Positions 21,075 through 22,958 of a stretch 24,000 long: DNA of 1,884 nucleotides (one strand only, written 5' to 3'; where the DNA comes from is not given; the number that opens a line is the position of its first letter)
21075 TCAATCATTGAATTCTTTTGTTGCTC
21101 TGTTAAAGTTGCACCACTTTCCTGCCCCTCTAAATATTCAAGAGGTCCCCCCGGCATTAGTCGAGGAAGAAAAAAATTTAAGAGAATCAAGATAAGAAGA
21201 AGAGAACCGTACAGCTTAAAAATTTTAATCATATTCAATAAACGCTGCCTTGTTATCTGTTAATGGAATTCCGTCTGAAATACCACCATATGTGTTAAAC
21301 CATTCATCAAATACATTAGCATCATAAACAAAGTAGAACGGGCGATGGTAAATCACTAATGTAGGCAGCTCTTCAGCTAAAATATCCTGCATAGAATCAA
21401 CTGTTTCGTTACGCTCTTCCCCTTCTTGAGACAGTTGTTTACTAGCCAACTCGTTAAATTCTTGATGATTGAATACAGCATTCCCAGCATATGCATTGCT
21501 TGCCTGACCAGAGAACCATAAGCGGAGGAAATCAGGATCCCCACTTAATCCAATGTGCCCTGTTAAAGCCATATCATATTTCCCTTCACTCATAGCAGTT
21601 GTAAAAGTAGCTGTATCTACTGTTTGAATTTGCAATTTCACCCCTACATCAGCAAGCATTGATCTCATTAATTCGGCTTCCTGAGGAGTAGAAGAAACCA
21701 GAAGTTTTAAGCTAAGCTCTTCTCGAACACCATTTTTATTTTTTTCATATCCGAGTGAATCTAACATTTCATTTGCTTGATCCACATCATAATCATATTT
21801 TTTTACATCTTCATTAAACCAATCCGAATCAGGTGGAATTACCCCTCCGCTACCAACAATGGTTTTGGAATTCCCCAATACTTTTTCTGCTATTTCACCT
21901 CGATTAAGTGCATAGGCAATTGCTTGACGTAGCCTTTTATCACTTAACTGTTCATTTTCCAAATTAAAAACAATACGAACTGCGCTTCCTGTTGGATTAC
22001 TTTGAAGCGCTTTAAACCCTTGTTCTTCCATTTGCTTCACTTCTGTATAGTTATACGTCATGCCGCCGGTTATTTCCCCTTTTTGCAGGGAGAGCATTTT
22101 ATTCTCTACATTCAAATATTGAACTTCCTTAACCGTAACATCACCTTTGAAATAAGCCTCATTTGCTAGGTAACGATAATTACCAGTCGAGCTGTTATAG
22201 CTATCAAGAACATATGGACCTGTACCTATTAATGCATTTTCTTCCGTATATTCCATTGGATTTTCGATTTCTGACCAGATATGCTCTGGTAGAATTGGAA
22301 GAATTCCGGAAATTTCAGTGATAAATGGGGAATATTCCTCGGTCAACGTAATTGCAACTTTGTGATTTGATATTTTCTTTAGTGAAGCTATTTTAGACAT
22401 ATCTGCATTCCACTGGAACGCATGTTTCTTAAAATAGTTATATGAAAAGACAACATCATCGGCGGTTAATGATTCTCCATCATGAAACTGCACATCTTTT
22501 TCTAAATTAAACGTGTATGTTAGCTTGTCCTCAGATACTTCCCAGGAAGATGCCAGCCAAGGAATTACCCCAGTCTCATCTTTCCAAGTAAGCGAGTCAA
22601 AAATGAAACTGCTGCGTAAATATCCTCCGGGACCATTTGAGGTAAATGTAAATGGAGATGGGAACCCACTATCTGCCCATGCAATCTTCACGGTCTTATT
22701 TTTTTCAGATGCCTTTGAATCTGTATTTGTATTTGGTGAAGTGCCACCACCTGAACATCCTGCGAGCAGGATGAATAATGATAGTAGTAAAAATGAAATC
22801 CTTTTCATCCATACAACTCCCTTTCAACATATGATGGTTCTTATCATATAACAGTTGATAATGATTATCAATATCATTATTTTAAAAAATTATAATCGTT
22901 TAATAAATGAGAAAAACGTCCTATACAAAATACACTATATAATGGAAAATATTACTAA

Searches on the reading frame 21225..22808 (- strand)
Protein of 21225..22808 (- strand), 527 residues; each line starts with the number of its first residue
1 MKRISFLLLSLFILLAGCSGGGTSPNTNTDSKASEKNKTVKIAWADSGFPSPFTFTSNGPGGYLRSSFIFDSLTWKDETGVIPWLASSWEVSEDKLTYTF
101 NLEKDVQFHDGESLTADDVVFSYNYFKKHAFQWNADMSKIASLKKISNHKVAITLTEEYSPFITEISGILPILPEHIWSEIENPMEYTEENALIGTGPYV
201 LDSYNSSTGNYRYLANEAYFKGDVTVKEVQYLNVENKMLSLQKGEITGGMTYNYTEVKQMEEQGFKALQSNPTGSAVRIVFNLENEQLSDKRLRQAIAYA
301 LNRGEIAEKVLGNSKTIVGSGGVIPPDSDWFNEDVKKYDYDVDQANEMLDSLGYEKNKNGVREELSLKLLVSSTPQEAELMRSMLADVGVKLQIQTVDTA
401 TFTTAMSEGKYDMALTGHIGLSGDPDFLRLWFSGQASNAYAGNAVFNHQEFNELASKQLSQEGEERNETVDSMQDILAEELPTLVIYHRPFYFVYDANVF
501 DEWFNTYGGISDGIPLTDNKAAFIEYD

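Call 5: search_protein_families(library=pfam, proteins=[window:21225-22808:-])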
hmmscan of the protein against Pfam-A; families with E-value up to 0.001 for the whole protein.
window:21225-22808:- (527 aa): 2 families
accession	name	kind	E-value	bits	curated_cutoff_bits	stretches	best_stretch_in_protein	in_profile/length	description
PF00496.27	SBP_bac_5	-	1.1e-76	258.8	32.4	1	81-436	2-364/368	Bacterial extracellular solute-binding proteins, family 5 Middle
PF24381.1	DUF7537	-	0.00085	19.4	31.7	0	3-36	1-35/258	Family of unknown function (DUF7537)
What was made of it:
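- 21225..22808 (-): Substrate-binding lipoprotein of 527 aa, family 5 (cluster C), with lipobox LLAGC. Pfam SBP_bac_5, E=1e-76 (call 5).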

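Call 6: search_protein_families(library=ncbifam, proteins=[window:21225-22808:-])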
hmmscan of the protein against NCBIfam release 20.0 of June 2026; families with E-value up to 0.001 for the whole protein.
window:21225-22808:- (527 aa): 11 families
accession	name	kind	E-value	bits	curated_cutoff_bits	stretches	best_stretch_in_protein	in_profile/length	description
TIGR02294.1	nickel_nikA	equivalog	1.8e-48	165.3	393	1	37-497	5-481/501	nickel ABC transporter substrate-binding protein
NF047575.1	opine_bind_CntA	exception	1.6e-46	158.9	800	1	4-479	8-495/535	staphylopine-dependent metal ABC transporter substrate-binding lipoprotein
NF045467.1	Opp4A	equivalog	3.5e-36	124.6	650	1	34-490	31-529/556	oligopeptide ABC transporter substrate-binding protein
TIGR04028.1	SBP_KPN_01854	hypoth_equivalog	8.9e-34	116.9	468.5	1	69-499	30-490/509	TIGR04028 family ABC transporter substrate-binding protein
NF043070.1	DppA_dipep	equivalog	1.8e-33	115.9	1005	1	78-492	71-509/535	dipeptide ABC transporter periplasmic-binding protein DppA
NF011689.0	PRK15109.1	equivalog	4e-33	114.9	560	1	81-486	79-507/547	ABC transporter substrate-binding protein SapA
NF045468.1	Opp5A_nikA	equivalog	3.4e-32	111.6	600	1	76-496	52-466/488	nickel ABC transporter substrate-binding protein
NF011942.0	PRK15413.1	equivalog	3e-23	82.3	594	1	79-484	69-478/512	glutathione ABC transporter substrate-binding protein GsiB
NF011684.0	PRK15104.1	equivalog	2.1e-13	49.9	947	1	69-509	69-526/543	oligopeptide ABC transporter substrate-binding protein OppA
NF007287.0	PRK09755.1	equivalog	1.1e-11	44.2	1098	1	69-366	63-382/535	ABC transporter substrate-binding protein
NF010149.0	PRK13626.1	equivalog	1.2e-06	27.4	476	1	69-231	150-301/552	HTH-type transcriptional regulator SgrR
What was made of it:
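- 21225..22808 (-): NikA scores 165 bits and CntA 159 bits, both below their cut-offs (call 6).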

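Call 10: find_homologous_proteins(query=window:21225-22808:-)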
Query window:21225-22808:- (527 aa): 1004 proteins with E <= 0.001 among 8000 candidates; the best 120 are listed.
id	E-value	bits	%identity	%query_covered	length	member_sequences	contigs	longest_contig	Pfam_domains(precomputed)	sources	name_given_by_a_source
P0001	0.0e+0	1109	92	100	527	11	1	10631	PF00496.28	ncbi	-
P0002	0.0e+0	1049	87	100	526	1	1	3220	PF00496.28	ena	-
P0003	0.0e+0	1046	86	100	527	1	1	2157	PF00496.28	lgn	-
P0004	0.0e+0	1023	84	100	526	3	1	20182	PF00496.28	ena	-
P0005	1.4e-293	992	82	100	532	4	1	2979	PF00496.28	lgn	-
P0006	8.1e-265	897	73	100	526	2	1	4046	PF00496.28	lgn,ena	-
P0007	4.6e-259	878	72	97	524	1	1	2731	PF00496.28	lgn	-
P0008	2.8e-250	849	70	100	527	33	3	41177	PF00496.28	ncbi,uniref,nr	ncbi:ABC transporter substrate-binding protein [Peribacillus simplex]|uniref:ABC transporter substra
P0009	6.2e-241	819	65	100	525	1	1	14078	PF00496.28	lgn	-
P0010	5.4e-237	806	65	100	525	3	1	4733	PF00496.28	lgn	-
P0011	2.8e-235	800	64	100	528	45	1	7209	PF00496.28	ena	-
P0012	7.9e-235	798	65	100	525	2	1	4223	PF00496.28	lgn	-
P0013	1.1e-233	795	64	100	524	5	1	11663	PF00496.28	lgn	-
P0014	4.3e-233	793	65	100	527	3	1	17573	PF00496.28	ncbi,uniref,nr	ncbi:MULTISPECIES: ABC transporter substrate-binding protein [Bacillus]|uniref:ABC transporter subst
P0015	9.2e-226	768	62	100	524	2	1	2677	PF00496.28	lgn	-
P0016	8.1e-219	746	59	100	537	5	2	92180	PF00496.28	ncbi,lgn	-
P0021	7.0e-205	700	60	99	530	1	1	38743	PF00496.28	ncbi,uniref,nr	ncbi:DNA-binding protein [Lactococcus hodotermopsidis]|uniref:DNA-binding protein n=1 Tax=Pseudolact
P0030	1.1e-201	689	55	98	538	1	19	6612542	PF00496.28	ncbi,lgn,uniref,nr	ncbi:ABC transporter substrate-binding protein [Paenibacillus thiaminolyticus]|uniref:ABC transporte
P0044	1.7e-197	675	53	100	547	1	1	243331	PF00496.28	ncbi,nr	ncbi:ABC transporter substrate-binding protein [Paenibacillus glacialis]|nr:ABC transporter substrat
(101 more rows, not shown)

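Call 15: find_related_loci(query=A1, collection=genome_contigs, flank=10000)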
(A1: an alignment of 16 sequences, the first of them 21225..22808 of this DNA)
Query A1 (527 aa) in genome_contigs; peptide patterns used: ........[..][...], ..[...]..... (x = any residue, [..] = any of these).
216 stretches matched a pattern; 159 encode a relative of the query (tblastn E <= 1e-3); the best 80 are kept; 80 distinct loci.
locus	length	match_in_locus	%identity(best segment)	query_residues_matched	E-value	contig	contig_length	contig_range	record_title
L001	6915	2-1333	89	84-527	0e+0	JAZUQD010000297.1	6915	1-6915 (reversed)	MAG: Pradoshia sp. isolate T1900044860_TS20190326.MAGScoT_cleanbin_000025 SGB_3097_k141_1623323, whole genome shotgun se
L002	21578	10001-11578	69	1-526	0e+0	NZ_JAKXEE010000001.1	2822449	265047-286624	Peribacillus sp. Aquil_B1 NODE_1_length_2822449_cov_116.006293, whole genome shotgun sequence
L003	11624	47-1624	69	1-526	0e+0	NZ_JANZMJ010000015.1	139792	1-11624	Peribacillus sp. BBB004 NODE_15_length_139792_cov_30.3917, whole genome shotgun sequence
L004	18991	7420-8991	65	1-526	0e+0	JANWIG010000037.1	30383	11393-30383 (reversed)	MAG: Thermoactinomycetaceae bacterium isolate CRAIB_MAG35 c_000000068903, whole genome shotgun sequence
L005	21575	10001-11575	65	1-525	0e+0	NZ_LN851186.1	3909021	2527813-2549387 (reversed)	Bacillus testis strain SIT10, whole genome shotgun sequence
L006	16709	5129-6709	65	1-525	0e+0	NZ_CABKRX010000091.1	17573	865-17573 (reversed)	Bacillus massilioanorexius isolate MGYG-HGUT-01428, whole genome shotgun sequence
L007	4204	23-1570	60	1-524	0e+0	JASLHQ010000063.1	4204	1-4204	MAG: Savagea sp. isolate SHSU.bins.68 k141_23557983, whole genome shotgun sequence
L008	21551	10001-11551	59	1-524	0e+0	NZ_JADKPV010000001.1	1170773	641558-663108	Savagea serpentis strain SN6 SN6_WGS_assembly_contig_1, whole genome shotgun sequence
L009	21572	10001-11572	55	7-525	0e+0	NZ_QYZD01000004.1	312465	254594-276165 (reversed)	Paenibacillus thiaminolyticus strain BO5 NODE_4_length_312465_cov_227.762648, whole genome shotgun sequence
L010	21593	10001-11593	55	2-525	0e+0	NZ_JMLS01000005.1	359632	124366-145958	Paenibacillus sp. UNC451MF BP97DRAFT_scaffold00005.5_C, whole genome shotgun sequence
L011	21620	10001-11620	56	7-524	0e+0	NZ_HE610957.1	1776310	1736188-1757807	Paenibacillus senegalensis JC66, whole genome shotgun sequence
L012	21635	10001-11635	53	1-527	0e+0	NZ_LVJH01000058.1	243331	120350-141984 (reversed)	Paenibacillus glacialis strain DSM 22343 PGLA58, whole genome shotgun sequence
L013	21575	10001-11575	64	1-525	0e+0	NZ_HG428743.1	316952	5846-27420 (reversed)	Bacillus massiliigorillae strain G2, whole genome shotgun sequence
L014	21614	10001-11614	55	2-525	0e+0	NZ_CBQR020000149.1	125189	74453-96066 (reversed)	Gorillibacterium massiliense strain G5, whole genome shotgun sequence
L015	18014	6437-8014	55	7-525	0e+0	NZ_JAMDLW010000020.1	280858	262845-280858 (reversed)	Paenibacillus apiarius strain NRRL NRS-1438 contig_0000020, whole genome shotgun sequence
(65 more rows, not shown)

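Call 21: search_solved_structures(query=window:21225-22808:-, max_evalue=0.001)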
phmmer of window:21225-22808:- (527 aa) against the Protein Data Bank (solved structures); distinct sequences matched with E-value up to 0.001: 102 (the best 60 are shown).
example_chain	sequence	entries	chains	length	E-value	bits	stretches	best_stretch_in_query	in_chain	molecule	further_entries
8z1z_F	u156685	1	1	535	6.1e-36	127.3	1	69-491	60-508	Dipeptide-binding protein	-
8z1y_F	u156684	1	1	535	7.2e-36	127.1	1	69-491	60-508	Dipeptide-binding protein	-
1dpp_A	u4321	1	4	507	8.5e-36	126.9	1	77-491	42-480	DIPEPTIDE BINDING PROTEIN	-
1dpe_A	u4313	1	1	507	2e-35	125.7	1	78-491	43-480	DIPEPTIDE-BINDING PROTEIN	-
5isu_A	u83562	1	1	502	1.5e-31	112.9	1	70-483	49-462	Lmo0135 protein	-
3m8u_A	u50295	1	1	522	2.6e-31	112.1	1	76-525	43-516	Heme-binding protein A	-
7ebm_A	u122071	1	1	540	2e-30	109.1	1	66-506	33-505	Peptide ABC transporter, periplasmic peptide-binding protein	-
6lzt_A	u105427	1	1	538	3e-30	108.5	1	66-506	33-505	Peptide ABC transporter, periplasmic peptide-binding protein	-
6lzw_A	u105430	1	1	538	3.3e-30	108.4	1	66-506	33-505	Peptide ABC transporter, periplasmic peptide-binding protein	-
6lzv_A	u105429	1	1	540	3.3e-30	108.4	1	66-506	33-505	Peptide ABC transporter, periplasmic peptide-binding protein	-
6lzu_A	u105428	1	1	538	3.4e-30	108.4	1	66-506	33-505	Peptide ABC transporter, periplasmic peptide-binding protein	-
5yqw_A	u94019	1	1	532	3.5e-30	108.3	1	66-506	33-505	Peptide ABC transporter, periplasmic peptide-binding protein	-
6lzq_A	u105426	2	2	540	3.7e-30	108.2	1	66-506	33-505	Peptide ABC transporter, periplasmic peptide-binding protein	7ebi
4oet_A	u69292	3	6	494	7.7e-30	107.2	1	68-499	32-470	Putative peptide ABC-transport system periplasmic peptide-binding protein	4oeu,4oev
5f1q_A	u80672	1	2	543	3.5e-29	105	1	52-492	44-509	Periplasmic dipeptide transport protein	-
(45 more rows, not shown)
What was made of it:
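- By sequence, the closest solved structure is DppA at 127 bits (call 21).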

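Call 24: find_encoding_contigs(protein=P0030, flank=10000, max_places=2)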
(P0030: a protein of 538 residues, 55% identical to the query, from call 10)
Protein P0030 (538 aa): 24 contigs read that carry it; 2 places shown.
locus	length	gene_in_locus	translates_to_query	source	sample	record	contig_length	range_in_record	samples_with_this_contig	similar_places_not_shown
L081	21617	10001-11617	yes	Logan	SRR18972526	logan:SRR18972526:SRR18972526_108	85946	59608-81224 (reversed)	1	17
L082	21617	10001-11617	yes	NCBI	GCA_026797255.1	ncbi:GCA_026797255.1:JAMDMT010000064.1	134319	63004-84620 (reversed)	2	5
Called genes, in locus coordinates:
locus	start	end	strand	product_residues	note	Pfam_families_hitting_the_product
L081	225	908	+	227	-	PF00072:Response_reg, PF00486:Trans_reg_C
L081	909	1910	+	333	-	PF00512:HisKA, PF02518:HATPase_c, PF13589:HATPase_c_3 (weak)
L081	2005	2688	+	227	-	PF02463:SMC_N, PF00005:ABC_tran, PF13304:AAA_21 (faint)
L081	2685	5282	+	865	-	PF12704:MacB_PCD (weak), PF02687:FtsX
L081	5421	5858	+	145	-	PF04397:LytTR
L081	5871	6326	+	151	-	PF11457:DUF3021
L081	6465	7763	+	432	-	PF12740:PETase (faint), PF03403:PAF-AH_p_II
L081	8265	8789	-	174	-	-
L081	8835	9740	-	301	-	PF00126:HTH_1, PF03466:LysR_substrate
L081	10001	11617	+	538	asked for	PF00496:SBP_bac_5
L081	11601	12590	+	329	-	PF00528:BPD_transp_1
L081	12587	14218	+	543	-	PF00528:BPD_transp_1, PF00005:ABC_tran, PF13401:AAA_22 (faint), PF13304:AAA_21 (faint)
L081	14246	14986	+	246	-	PF02463:SMC_N, PF00005:ABC_tran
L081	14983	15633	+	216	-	-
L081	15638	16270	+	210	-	-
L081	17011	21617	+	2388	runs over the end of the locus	PF00668:Condensation, PF00501:AMP-binding, PF13193:AMP-binding_C (weak), PF00550:PP-binding, PF00668:Condensation, PF00501:AMP-binding, PF00550:PP-binding, PF00668:Condensation, +1 more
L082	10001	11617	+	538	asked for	PF00496:SBP_bac_5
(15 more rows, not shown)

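Call 25: find_encoding_contigs(protein=P0008, flank=10000, max_places=2)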
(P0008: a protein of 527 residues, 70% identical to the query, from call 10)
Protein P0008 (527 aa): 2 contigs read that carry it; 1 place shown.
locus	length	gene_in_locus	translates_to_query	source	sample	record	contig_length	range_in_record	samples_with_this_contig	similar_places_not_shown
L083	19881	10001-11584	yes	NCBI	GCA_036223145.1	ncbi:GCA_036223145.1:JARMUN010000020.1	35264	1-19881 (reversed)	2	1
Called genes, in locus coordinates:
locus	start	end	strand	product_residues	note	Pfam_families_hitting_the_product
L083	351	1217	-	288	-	PF00126:HTH_1, PF03466:LysR_substrate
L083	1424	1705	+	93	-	-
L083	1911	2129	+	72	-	PF07872:DUF1659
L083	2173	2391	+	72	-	PF11148:DUF2922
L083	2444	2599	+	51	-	PF12841:YvrJ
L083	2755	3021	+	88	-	PF00477:LEA_5 (weak), PF10685:KGG (weak)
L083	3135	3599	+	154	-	-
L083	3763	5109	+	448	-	PF11579:DUF3238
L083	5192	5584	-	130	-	PF04134:DCC1-like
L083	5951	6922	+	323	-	PF01757:Acyl_transf_3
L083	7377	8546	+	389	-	PF00768:Peptidase_S11, PF02113:Peptidase_S13 (faint), PF13354:Beta-lactamase2 (weak)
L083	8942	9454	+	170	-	PF11385:DUF3189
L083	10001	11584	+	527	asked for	PF00496:SBP_bac_5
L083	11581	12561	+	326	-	PF00528:BPD_transp_1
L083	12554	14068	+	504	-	PF00528:BPD_transp_1, PF00005:ABC_tran, PF13304:AAA_21 (faint)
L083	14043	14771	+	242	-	PF02463:SMC_N (faint), PF00005:ABC_tran, PF13304:AAA_21 (faint), PF08352:oligo_HPY (weak)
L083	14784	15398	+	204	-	-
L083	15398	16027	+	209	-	-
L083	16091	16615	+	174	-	-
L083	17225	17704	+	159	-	PF04542:Sigma70_r2, PF08281:Sigma70_r4_2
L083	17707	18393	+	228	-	PF13490:zf-HC2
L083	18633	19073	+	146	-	PF07486:Hydrolase_2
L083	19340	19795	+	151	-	-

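Call 29: search_protein_families(library=pfam, proteins=[L012:8177-8701:+, L083:16091-16615:+, L081:8265-8789:-, L012:6838-7914:+], max_evalue=1)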
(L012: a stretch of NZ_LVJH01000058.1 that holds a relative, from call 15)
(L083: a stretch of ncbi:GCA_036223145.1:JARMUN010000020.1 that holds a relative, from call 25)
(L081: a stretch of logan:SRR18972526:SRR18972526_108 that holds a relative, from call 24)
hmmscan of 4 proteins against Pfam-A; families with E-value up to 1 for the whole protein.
L012:8177-8701:+ (174 aa): 2 families
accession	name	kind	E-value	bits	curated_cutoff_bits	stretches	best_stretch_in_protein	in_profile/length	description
PF02663.19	FmdE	-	0.0075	16.8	22.9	1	24-169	2-133/133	FmdE, Molybdenum formylmethanofuran dehydrogenase operon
PF25088.1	GPKOW_C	-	0.23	12.1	65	1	2-25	84-107/107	GPKOW C-terminal domain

L083:16091-16615:+ (174 aa): 0 families

L081:8265-8789:- (174 aa): 0 families

L012:6838-7914:+ (358 aa): 1 family
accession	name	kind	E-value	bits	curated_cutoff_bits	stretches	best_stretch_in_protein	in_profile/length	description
PF14080.11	DUF4261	-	3.5e-20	72.3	27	1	266-343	1-76/77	Domain of unknown function (DUF4261)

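Call 35: find_encoding_contigs(protein=P0044, flank=10000, max_places=1)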
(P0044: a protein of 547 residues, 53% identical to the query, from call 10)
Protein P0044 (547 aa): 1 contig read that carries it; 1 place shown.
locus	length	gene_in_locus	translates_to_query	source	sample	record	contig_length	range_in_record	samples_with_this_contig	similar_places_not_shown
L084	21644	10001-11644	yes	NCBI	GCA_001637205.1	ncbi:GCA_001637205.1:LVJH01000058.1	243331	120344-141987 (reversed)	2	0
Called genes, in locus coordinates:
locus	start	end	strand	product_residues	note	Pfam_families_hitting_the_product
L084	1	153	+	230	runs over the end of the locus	PF22624:AASDHPPT_N, PF01648:ACPS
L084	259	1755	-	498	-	PF25390:WD40_RLD, PF07833:Cu_amine_oxidN1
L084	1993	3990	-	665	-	PF00930:DPPIV_N (faint), PF26550:Tricorn_2nd (faint), PF07676:PD40 (faint), PF26549:Tricorn_N, PF05448:AXE1, PF01738:DLH (weak), PF20434:BD-FAE, PF00326:Peptidase_S9, +3 more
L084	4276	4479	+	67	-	PF13070:DUF3934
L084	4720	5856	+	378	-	PF07833:Cu_amine_oxidN1, PF01522:Polysacc_deac_1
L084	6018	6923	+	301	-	PF04632:FUSC, PF06081:ArAE_1, PF13515:FUSC_2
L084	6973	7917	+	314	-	PF14080:DUF4261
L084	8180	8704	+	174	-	-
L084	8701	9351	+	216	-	-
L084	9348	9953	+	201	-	-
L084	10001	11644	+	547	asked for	PF00496:SBP_bac_5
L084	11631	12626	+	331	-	PF00528:BPD_transp_1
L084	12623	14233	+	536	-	PF00528:BPD_transp_1, PF00005:ABC_tran, PF13304:AAA_21 (faint)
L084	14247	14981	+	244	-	PF02463:SMC_N, PF00005:ABC_tran, PF13304:AAA_21 (faint)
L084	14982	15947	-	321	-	PF00126:HTH_1, PF03466:LysR_substrate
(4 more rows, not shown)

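Call 43: find_encoding_contigs(protein=P0016, flank=10000, max_places=1)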
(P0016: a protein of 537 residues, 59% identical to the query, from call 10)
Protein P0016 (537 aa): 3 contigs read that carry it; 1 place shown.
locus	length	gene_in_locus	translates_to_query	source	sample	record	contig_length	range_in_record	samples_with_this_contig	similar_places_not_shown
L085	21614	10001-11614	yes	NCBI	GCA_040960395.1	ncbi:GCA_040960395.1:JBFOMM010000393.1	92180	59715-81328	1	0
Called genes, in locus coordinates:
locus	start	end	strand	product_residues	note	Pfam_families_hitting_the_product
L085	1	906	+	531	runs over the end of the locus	PF00171:Aldedh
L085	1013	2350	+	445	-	PF00324:AA_permease, PF13520:AA_permease_2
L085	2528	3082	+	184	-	PF13302:Acetyltransf_3, PF13420:Acetyltransf_4, PF00583:Acetyltransf_1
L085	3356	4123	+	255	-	PF03744:BioW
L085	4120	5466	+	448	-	PF00202:Aminotran_3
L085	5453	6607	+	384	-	PF00155:Aminotran_1_2, PF01053:Cys_Met_Meta_PP (weak)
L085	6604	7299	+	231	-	PF01656:CbiA, PF13500:AAA_26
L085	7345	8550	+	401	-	PF00067:p450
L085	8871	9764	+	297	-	PF00126:HTH_1, PF03466:LysR_substrate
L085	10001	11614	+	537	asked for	PF00496:SBP_bac_5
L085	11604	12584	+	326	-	PF00528:BPD_transp_1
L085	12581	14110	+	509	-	PF00528:BPD_transp_1, PF00005:ABC_tran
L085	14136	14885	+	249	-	PF00005:ABC_tran, PF02463:SMC_N, PF13401:AAA_22 (weak), PF13304:AAA_21 (faint)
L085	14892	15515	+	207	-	-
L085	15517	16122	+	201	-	-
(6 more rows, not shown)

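Call 44: find_encoding_contigs(protein=P0021, flank=10000, max_places=1)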
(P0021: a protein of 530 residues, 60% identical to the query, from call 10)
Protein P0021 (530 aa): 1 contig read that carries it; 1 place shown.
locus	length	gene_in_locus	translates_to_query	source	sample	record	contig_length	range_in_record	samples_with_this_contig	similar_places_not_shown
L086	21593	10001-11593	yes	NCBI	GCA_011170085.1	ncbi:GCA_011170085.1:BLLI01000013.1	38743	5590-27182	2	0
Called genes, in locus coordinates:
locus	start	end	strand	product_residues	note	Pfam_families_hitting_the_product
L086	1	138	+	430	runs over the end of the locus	PF00091:Tubulin, PF12327:FtsZ_C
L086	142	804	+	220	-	PF01168:Ala_racemase_N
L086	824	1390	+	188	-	PF04472:SepF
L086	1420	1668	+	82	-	PF02325:CCB3_YggT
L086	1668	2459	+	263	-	PF21278:YlmH_1st, PF17774:YlmH_RBD, PF03880:DbpA (weak)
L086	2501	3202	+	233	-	PF05103:DivIVA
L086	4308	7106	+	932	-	PF00133:tRNA-synt_1, PF01406:tRNA-synt_1e (faint), PF09334:tRNA-synt_1g, PF13603:tRNA-synt_1_2 (weak), PF01921:tRNA-synt_1f (weak), PF08264:Anticodon_1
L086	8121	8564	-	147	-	-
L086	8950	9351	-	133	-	-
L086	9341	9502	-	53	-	-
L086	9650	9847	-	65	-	PF03551:PadR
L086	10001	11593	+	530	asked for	PF00496:SBP_bac_5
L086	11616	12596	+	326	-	PF00528:BPD_transp_1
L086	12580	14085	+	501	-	PF00528:BPD_transp_1, PF00005:ABC_tran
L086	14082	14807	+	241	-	PF00005:ABC_tran, PF02463:SMC_N (faint), PF13304:AAA_21 (faint)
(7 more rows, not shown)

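Call 62: predict_structure(alignment_id=A3)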
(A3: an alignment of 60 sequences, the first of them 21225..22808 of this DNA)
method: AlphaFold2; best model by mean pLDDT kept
length: 527 residues; sequences in the alignment: 60
mean_pLDDT: 90.9   pTM: 0.87
mean pLDDT of the five models: 90.9, 90.1, 89.4, 88.9, 88.3
residues with pLDDT >= 90: 439; 70-90: 43; 50-70: 20; < 50: 25
segments of 3 or more residues with pLDDT < 50: 1-3, 14-35
pLDDT, mean of each block of 10 residues (from residue 1): 51 44 34 61 96 88 96 96 97 97 97 98 96 89 98 97 94 98 96 98 97 97 96 97 97 96 97 92 94 98 97 93 94 97 98 96 96 89 98 93 88 91 92 75 80 96 96 98 95 97 94 91 91
secondary structure, 60 per line:
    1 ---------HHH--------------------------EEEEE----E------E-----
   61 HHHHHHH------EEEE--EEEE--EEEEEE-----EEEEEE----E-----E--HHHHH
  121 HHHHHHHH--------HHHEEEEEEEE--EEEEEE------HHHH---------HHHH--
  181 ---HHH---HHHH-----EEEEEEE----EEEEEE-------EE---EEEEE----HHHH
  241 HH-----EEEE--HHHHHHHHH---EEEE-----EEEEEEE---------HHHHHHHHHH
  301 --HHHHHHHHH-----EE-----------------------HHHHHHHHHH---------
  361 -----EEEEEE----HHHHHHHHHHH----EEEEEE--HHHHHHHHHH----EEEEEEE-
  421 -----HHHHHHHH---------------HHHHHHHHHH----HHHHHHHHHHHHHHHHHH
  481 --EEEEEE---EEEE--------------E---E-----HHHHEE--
elements in order: E39-43 H61-67 E74-77 E80-83 E86-91 E97-102 H116-128 E140-147 E150-155 H162-165 H175-178 H190-193 E199-205 E210-215 E228-232 H237-242 E248-251 H254-262 E266-269 E275-281 H291-300 H303-311 H342-351 E366-371 H376-386 E391-396 H399-408 E413-419 H426-433 H449-458 H463-480 E483-488 E492-495 H520-523
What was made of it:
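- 21225..22808 (-): The AlphaFold2 model has pLDDT 90.9 (call 62).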
